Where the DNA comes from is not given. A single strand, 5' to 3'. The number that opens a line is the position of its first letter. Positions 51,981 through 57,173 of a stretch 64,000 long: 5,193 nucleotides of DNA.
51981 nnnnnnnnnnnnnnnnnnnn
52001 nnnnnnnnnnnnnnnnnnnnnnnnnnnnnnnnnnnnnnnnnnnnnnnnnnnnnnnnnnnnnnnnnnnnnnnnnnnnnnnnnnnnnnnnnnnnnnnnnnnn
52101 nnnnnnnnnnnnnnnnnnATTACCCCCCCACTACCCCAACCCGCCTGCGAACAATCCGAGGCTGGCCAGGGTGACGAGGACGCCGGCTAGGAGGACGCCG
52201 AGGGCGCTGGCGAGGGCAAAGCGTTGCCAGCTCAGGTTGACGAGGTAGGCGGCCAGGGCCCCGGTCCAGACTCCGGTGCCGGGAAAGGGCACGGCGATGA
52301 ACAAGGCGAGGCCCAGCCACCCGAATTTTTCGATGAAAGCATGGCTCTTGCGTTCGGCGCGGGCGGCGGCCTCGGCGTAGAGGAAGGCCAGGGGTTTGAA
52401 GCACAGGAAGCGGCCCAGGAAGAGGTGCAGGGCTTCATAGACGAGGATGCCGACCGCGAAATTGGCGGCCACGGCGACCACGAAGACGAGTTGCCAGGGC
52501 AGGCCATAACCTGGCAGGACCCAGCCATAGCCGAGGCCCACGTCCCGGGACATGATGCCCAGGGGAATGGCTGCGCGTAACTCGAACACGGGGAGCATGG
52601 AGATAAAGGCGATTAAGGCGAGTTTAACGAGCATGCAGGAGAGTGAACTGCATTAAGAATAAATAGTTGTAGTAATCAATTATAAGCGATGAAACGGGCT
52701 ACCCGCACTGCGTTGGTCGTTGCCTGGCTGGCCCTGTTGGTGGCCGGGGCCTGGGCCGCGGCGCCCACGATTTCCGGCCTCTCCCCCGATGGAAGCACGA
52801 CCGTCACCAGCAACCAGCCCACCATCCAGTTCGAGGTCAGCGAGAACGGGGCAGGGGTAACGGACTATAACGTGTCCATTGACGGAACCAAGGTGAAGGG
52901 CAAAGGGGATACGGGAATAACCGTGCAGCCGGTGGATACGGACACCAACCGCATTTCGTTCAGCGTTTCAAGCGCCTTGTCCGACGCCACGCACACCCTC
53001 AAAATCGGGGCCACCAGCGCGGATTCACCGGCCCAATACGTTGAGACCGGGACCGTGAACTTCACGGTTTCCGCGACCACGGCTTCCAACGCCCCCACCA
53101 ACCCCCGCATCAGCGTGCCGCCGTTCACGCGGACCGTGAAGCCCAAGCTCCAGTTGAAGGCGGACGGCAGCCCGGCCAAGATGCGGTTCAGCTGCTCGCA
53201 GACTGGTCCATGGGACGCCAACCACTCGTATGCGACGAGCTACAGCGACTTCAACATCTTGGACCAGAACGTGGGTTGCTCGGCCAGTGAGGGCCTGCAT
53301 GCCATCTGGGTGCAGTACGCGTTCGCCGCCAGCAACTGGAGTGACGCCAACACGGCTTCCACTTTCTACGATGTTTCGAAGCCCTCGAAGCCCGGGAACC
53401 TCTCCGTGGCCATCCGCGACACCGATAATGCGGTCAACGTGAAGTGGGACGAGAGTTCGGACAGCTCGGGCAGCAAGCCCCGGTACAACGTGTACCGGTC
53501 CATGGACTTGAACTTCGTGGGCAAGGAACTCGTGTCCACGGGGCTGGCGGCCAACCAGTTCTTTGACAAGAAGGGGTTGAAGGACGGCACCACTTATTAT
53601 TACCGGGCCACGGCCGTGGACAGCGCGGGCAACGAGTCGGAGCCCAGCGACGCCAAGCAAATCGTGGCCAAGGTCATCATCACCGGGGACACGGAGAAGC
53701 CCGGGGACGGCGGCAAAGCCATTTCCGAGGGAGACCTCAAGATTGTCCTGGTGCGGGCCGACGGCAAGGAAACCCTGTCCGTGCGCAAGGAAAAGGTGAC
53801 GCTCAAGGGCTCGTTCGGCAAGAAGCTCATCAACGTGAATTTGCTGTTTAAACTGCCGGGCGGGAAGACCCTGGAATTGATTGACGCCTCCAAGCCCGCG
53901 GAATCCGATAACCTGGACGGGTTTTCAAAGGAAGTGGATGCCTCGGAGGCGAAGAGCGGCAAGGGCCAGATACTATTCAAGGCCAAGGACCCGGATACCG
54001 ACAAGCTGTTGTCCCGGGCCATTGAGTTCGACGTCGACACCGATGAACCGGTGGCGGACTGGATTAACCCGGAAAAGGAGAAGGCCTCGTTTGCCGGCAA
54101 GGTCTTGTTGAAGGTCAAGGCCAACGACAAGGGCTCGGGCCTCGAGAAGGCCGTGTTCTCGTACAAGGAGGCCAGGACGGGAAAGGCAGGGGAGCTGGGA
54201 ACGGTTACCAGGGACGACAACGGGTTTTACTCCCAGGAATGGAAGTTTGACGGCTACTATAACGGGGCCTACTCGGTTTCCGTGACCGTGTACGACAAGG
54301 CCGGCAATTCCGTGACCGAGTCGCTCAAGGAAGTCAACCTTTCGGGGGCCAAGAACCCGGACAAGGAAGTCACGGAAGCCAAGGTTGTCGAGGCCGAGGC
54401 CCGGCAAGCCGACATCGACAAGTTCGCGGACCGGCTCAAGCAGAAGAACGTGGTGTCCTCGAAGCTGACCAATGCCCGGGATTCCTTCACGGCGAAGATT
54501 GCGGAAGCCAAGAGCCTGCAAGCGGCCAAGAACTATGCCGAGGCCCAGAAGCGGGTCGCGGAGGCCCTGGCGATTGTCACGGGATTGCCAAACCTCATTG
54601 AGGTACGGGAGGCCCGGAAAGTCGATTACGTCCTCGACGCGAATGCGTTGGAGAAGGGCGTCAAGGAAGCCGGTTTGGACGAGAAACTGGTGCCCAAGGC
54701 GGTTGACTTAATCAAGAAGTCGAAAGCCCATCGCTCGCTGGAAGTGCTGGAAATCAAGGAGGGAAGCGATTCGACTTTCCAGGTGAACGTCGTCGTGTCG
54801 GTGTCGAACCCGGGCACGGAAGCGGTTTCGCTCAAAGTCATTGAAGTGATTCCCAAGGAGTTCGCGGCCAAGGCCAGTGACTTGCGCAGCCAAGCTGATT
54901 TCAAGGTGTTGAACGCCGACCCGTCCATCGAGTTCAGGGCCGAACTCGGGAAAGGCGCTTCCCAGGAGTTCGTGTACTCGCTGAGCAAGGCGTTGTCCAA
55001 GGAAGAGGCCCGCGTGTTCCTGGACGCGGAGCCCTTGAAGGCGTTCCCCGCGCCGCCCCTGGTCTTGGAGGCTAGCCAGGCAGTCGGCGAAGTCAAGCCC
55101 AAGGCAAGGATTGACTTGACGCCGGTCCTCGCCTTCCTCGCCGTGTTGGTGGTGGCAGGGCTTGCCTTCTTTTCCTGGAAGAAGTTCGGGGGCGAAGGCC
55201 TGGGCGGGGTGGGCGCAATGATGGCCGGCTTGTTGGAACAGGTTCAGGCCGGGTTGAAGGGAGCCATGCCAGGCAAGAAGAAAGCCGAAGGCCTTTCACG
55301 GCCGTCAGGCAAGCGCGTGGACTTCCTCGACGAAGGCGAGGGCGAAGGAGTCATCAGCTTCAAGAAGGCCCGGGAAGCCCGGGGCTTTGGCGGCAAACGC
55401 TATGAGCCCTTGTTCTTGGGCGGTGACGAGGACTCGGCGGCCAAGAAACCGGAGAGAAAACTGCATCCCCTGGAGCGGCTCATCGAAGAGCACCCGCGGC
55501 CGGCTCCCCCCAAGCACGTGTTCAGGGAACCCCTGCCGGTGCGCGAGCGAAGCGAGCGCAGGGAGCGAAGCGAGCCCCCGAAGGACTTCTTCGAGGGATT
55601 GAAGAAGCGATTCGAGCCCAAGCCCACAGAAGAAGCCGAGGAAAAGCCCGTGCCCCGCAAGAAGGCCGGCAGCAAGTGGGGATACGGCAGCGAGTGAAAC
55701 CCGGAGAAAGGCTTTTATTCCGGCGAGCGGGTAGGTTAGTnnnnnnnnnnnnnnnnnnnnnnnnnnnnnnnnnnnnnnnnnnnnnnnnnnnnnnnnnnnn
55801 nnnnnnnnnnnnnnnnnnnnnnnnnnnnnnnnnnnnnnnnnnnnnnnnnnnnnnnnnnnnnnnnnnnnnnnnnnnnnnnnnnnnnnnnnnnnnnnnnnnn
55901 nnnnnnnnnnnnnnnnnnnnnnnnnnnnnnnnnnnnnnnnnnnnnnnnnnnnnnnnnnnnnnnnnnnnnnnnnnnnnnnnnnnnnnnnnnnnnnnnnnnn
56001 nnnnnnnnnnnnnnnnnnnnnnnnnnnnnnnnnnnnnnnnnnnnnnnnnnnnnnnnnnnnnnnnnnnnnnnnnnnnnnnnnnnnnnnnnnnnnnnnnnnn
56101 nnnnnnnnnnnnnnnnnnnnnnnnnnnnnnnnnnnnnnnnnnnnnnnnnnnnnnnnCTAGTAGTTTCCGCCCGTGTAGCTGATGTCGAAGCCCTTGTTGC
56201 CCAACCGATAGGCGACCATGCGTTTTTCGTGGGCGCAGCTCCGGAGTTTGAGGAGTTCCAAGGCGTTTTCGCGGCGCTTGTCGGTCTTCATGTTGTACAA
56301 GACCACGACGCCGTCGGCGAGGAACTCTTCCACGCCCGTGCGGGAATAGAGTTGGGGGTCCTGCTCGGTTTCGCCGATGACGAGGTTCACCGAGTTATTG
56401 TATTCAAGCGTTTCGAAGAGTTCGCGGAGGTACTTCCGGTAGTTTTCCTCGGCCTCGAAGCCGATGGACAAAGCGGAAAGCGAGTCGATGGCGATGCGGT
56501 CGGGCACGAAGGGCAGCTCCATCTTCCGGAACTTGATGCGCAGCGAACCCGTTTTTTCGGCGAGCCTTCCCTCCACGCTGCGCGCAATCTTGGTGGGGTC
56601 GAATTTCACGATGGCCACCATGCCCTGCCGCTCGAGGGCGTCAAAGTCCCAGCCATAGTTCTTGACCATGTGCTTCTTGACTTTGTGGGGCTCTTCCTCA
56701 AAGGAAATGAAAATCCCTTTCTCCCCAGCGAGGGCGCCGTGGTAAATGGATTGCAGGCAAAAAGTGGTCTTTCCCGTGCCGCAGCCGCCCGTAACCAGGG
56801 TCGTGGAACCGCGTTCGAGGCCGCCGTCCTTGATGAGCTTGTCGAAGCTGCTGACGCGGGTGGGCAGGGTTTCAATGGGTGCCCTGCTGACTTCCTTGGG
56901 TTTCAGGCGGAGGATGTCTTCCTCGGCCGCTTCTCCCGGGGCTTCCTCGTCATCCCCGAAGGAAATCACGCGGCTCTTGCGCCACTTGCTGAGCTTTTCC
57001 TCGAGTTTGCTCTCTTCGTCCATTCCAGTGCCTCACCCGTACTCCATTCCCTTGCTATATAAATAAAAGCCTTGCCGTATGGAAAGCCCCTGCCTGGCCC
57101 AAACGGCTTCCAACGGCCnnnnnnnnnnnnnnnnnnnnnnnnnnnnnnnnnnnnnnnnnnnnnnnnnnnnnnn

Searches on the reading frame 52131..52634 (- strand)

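Call 44: search_protein_families(library=pfam, proteins=[window:52131-52634:-], max_evalue=0.001)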
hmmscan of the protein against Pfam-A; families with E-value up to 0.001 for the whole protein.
window:52131-52634:- (167 aa): 1 family
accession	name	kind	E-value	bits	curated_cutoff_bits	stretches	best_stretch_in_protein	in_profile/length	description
PF06695.16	Sm_multidrug_ex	-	6e-24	85.4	30.7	1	18-152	1-120/121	Putative small multi-drug export protein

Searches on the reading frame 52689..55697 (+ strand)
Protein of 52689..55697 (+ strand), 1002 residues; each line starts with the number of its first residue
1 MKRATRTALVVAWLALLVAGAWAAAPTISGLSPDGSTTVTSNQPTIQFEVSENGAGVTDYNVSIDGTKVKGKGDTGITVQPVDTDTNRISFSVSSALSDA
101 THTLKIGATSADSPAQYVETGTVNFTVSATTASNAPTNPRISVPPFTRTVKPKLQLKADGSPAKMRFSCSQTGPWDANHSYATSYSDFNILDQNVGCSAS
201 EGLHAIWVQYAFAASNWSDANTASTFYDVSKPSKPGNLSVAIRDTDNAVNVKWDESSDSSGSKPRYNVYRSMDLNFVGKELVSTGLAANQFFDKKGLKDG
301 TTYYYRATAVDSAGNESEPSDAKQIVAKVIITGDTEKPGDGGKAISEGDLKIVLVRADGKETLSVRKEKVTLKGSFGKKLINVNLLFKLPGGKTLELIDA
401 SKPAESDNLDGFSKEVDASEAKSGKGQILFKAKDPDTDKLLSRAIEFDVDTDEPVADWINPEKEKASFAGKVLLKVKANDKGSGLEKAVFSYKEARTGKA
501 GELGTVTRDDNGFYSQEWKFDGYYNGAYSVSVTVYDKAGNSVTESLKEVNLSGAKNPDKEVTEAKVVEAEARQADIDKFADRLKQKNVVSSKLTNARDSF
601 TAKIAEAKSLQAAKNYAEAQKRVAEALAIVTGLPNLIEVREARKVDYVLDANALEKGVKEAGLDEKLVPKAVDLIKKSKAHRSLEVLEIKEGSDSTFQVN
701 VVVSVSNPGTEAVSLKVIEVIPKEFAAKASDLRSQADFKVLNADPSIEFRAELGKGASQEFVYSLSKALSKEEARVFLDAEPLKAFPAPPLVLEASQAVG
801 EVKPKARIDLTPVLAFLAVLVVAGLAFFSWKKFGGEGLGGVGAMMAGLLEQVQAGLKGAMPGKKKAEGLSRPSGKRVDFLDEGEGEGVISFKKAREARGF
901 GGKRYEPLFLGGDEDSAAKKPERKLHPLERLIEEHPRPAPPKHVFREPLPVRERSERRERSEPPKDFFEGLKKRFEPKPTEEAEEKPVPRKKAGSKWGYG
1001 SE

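Call 8: search_protein_families(library=ncbifam, proteins=[window:52689-55697:+], max_evalue=1e-8)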
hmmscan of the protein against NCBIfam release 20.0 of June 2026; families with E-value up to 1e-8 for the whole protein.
window:52689-55697:+ (1002 aa): 1 family
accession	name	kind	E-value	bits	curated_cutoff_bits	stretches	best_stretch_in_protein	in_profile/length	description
NF045522.1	MXAN_2561_fam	equivalog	1.5e-12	47.6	150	1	219-324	156-255/304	MXAN_2561 family MXYO-CTERM-anchored protein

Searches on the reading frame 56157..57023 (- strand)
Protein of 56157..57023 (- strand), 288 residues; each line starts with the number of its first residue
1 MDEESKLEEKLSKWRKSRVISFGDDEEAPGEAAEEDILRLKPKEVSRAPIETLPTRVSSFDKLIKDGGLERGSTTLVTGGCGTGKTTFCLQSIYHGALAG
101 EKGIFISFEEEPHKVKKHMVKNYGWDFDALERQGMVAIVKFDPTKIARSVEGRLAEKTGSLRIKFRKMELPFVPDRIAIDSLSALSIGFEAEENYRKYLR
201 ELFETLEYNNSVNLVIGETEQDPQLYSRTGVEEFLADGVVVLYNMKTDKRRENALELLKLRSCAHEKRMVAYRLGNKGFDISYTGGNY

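Call 13: search_protein_families(library=pfam, proteins=[window:56157-57023:-], max_evalue=0.0001)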
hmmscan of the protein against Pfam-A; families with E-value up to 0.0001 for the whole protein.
window:56157-57023:- (288 aa): 2 families
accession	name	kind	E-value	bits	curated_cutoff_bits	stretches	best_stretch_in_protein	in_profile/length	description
PF06745.19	ATPase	-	2.2e-49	168.3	26.6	1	54-281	2-226/231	KaiC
PF13481.12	AAA_25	-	1.9e-05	24.8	27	1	48-116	10-88/195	AAA domain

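Call 31: find_encoding_contigs(protein=window:56157-57023:-, flank=10000, max_places=3)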
Protein window:56157-57023:- (288 aa): 13 contigs read that carry it; 3 places shown.
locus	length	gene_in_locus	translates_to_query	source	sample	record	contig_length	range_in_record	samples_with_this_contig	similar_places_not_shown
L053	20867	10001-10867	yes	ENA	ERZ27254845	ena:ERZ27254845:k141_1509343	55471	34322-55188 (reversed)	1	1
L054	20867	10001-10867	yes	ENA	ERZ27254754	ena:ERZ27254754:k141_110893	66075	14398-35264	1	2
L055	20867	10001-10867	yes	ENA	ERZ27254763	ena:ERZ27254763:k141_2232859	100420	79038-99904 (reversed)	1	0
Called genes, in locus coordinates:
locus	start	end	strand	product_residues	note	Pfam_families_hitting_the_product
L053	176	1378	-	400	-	PF07282:Cas12f1-like_TNB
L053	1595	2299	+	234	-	PF01255:Prenyltransf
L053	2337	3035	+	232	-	PF03070:TENA_THI-4, PF14518:Haem_oxygenas_2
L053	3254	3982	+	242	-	PF08241:Methyltransf_11, PF13649:Methyltransf_25 (faint)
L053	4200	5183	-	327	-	PF00089:Trypsin, PF13365:Trypsin_2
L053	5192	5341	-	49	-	-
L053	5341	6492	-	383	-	PF00070:Pyr_redox (faint), PF00890:FAD_binding_2 (faint), PF01266:DAO (faint), PF01494:FAD_binding_3, PF05834:Lycopene_cycl, PF12831:FAD_oxidored (weak), PF13450:NAD_binding_8 (weak), PF22578:GGR_cat (weak), +3 more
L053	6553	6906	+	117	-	PF07760:DUF1616 (weak)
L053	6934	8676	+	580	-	PF01835:MG2 (faint), PF09134:Invasin_D3 (weak)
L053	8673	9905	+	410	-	-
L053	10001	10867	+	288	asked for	PF13481:AAA_25 (faint), PF06745:ATPase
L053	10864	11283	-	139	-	-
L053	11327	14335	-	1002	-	PF17957:Big_7 (faint), PF19077:Big_13 (faint), PF00041:fn3 (weak), PF24893:DUF7743 (weak)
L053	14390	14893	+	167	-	PF06695:Sm_multidrug_ex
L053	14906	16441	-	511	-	-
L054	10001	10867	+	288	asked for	PF13481:AAA_25 (faint), PF06745:ATPase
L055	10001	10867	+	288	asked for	PF13481:AAA_25 (faint), PF06745:ATPase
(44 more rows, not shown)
